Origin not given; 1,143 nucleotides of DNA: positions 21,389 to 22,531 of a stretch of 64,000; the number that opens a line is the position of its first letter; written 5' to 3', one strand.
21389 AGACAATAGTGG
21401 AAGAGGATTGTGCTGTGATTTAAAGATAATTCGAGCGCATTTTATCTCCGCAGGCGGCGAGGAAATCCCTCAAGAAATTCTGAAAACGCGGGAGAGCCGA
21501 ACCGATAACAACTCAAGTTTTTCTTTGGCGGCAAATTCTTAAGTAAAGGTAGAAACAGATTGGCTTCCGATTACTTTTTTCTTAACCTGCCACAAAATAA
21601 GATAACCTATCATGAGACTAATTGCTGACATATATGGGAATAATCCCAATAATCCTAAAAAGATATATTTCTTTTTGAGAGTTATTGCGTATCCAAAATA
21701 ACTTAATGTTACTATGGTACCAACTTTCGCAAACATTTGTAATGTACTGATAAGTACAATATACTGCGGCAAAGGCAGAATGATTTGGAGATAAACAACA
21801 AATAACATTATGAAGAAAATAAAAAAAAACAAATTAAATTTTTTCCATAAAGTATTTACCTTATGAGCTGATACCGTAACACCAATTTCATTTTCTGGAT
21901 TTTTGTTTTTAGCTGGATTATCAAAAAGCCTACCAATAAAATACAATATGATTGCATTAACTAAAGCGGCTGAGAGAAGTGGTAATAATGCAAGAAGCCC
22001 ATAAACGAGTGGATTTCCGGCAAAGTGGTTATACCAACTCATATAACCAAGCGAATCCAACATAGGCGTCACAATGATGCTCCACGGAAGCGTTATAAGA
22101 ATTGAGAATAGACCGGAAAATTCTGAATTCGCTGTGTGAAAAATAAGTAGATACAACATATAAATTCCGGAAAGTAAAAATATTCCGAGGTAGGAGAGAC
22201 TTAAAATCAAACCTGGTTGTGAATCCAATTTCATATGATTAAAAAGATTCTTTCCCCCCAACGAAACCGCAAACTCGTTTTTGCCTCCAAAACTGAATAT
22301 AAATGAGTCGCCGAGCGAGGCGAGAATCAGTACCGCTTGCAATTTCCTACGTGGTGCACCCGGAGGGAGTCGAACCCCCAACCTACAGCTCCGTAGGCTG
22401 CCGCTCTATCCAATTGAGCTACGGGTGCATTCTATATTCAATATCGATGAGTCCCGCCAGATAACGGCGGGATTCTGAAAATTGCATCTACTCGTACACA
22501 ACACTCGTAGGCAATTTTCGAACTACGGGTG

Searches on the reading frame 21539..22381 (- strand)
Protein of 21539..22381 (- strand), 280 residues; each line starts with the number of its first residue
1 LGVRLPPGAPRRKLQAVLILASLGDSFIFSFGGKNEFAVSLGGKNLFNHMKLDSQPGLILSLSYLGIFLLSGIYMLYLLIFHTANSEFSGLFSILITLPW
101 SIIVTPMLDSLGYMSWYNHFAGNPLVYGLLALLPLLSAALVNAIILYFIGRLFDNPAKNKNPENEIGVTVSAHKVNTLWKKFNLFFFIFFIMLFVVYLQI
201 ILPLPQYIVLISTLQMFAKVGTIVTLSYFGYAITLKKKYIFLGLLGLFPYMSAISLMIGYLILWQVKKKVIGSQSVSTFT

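Call 44: search_protein_families(library=pfam, proteins=[window:21539-22381:-], max_evalue=0.001)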
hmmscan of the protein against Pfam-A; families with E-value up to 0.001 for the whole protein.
window:21539-22381:- (280 aa): 1 family
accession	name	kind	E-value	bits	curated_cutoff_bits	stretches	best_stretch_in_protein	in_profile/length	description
PF25637.1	DUF7942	-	2.1e-08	34.5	26.7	1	59-153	11-99/104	Family of unknown function (DUF7942)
